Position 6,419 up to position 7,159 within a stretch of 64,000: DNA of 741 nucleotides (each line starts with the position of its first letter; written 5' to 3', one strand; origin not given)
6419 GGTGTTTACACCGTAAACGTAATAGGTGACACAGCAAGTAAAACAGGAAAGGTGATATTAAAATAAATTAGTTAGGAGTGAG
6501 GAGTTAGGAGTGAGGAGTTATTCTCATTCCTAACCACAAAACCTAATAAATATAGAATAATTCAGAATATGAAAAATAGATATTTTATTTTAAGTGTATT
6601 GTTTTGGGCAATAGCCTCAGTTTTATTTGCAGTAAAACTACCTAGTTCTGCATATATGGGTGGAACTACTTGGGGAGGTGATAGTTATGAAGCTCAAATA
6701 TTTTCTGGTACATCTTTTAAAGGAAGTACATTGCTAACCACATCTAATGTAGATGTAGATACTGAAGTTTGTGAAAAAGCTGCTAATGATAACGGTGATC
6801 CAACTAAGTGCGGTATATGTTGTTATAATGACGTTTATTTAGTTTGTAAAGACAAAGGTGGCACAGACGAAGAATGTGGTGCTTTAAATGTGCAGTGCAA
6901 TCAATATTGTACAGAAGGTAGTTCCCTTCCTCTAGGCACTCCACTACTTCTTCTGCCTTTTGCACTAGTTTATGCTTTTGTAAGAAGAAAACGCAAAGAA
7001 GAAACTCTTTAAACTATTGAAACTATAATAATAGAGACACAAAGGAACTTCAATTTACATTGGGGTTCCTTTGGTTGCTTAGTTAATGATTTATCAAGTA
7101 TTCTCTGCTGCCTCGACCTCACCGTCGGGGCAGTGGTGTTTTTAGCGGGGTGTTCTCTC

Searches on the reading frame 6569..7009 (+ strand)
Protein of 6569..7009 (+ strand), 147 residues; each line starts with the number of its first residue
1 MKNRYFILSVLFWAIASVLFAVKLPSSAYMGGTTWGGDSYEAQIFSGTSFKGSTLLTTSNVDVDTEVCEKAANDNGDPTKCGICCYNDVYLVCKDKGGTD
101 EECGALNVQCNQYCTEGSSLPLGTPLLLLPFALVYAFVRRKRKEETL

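Call 3: search_protein_families(library=ncbifam, proteins=[window:6569-7009:+], max_evalue=1)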
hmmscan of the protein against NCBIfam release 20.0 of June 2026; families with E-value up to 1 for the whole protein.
window:6569-7009:+ (147 aa): 0 families

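Call 4: search_protein_families(library=pfam, proteins=[window:6569-7009:+], max_evalue=1)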
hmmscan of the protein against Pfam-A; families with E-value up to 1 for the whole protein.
window:6569-7009:+ (147 aa): 0 families

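Call 36: search_protein_families(library=phrogs, proteins=[window:6569-7009:+], max_evalue=1)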
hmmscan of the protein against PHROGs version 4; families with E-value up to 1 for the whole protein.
window:6569-7009:+ (147 aa): 0 families

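Call 37: search_protein_families(library=padloc, proteins=[window:6569-7009:+], max_evalue=0.1)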
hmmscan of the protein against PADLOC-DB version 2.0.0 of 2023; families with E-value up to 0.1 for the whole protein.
window:6569-7009:+ (147 aa): 1 family
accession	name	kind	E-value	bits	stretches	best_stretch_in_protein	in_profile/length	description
PDLC00714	Effector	-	0.03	11.8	1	6-59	51-103/200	2TM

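Call 50: predict_structure(alignment_id=A4)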
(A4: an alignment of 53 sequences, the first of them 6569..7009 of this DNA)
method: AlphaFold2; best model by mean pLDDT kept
length: 147 residues; sequences in the alignment: 53
mean_pLDDT: 68.0   pTM: 0.40
mean pLDDT of the five models: 68.0, 67.8, 65.9, 64.5, 63.2
residues with pLDDT >= 90: 9; 70-90: 65; 50-70: 44; < 50: 29
segments of 3 or more residues with pLDDT < 50: 30-38, 47-49, 51-63
pLDDT, mean of each block of 10 residues (from residue 1): 77 83 57 48 53 45 53 60 85 91 86 66 61 85 71
secondary structure, 60 per line:
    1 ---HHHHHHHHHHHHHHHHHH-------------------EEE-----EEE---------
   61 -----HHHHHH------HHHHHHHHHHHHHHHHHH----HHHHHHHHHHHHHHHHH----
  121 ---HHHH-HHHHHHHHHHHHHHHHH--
elements in order: H4-21 E41-43 E49-51 H66-71 H78-95 H100-116 H124-127 H129-145

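Call 53: fold_search(model_id=the predicted structure, library=pdb)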
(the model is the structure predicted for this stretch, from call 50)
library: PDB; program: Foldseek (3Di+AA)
matches with E <= 10: 11; with E <= 0.001: 0
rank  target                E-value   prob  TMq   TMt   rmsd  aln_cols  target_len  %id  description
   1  8x6g_H                5.0e+00  0.07  0.22  0.14  14.1        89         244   10  Cryo-EM structure of Staphylococcus aureus sigB-dependent RNAP-promoter open complex (released 2024-06-05)
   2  1rp3_E                6.8e+00  0.06  0.22  0.15  12.8        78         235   18  Cocrystal structure of the flagellar sigma/anti-sigma complex, Sigma-28/FlgM (released 2004-04-06)
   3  6dv9_F                6.8e+00  0.03  0.19  0.17  14.6       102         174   11  Crystal structure of Mycobacterium tuberculosis transcription initiation complex(ECF sigma factor L) containing 5nt RN (released 2019-02-20)
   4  6e6t_A                7.6e+00  0.13  0.24  0.15   4.8        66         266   12  Dieckmann cyclase, NcmC, bound to cerulenin (released 2019-07-31)
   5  4uzx_MODEL_1_A        7.6e+00  0.11  0.19  0.35   4.2        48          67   17  High-resolution NMR structures of the domains of Saccharomyces cerevisiae Tho1 (released 2014-12-17)
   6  3v7o_B                8.1e+00  0.03  0.18  0.14  13.4        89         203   11  Crystal structure of the C-terminal domain of Ebola virus VP30 (strain Reston-89) (released 2012-02-08)
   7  3s63_B                8.6e+00  0.04  0.22  0.29   7.7        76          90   14  Saposin-like protein Na-SLP-1 (released 2012-01-18)
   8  5ean_A                9.7e+00  0.10  0.25  0.04   3.6        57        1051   10  Crystal structure of Dna2 in complex with a 5' overhang DNA (released 2015-11-18)
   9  7aoi_XQ               9.7e+00  0.06  0.14  0.08   4.0        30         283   13  Trypanosoma brucei mitochondrial ribosome large subunit assembly intermediate (released 2020-12-02)
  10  7dih_B                9.7e+00  0.02  0.12  0.13  15.3        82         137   16  Crystal structure of Thermoglobin Y29F mutant in complex with imidazole (released 2021-01-20)
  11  3kxy_T                9.7e+00  0.01  0.15  0.24  10.4        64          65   23  Crystal Structure of the ExsC-ExsE Complex (released 2010-06-30)
